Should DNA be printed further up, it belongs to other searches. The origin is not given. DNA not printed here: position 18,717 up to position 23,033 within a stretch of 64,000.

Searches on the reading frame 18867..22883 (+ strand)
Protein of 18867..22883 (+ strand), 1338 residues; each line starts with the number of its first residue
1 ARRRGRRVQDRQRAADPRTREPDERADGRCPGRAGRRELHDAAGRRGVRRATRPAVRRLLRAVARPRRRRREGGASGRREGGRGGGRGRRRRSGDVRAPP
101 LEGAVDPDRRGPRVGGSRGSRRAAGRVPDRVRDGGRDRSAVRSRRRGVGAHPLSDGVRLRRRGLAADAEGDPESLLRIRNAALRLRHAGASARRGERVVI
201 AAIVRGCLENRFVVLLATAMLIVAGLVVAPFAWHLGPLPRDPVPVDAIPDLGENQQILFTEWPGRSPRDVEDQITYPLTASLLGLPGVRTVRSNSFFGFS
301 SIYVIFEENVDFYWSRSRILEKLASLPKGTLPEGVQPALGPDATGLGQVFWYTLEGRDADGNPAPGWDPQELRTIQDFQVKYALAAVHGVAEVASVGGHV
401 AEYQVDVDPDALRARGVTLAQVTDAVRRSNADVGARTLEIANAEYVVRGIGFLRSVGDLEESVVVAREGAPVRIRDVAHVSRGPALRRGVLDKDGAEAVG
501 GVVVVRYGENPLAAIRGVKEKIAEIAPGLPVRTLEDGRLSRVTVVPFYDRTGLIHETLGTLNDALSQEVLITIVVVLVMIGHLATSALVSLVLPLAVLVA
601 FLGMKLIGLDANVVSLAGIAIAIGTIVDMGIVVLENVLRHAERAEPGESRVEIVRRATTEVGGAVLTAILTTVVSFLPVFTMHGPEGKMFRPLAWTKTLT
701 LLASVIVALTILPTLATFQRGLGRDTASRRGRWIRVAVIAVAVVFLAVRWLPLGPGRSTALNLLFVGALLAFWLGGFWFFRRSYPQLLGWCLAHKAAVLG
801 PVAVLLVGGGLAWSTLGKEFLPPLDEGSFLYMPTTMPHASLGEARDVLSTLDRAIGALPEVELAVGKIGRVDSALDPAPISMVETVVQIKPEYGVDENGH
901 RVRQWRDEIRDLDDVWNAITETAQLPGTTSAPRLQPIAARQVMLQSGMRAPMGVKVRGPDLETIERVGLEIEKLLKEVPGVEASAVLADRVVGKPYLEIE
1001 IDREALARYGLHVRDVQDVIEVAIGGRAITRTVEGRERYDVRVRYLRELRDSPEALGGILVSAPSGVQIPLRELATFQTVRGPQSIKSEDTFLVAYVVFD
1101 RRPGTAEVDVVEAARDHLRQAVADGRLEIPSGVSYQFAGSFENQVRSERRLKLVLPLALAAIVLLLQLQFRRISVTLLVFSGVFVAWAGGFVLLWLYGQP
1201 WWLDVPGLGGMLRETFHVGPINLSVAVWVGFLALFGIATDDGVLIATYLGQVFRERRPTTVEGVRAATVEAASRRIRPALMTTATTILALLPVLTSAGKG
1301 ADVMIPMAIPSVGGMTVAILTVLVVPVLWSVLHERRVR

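Call 79: search_protein_families(library=pfam, proteins=[window:18867-22883:+], max_evalue=0.0001)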
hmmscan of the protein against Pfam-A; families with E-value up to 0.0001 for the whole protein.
window:18867-22883:+ (1338 aa): 1 family
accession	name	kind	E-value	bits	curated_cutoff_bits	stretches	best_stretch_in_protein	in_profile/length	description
PF00873.25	ACR_tran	-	1.9e-188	628.9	28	2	236-717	23-487/1021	AcrB/AcrD/AcrF family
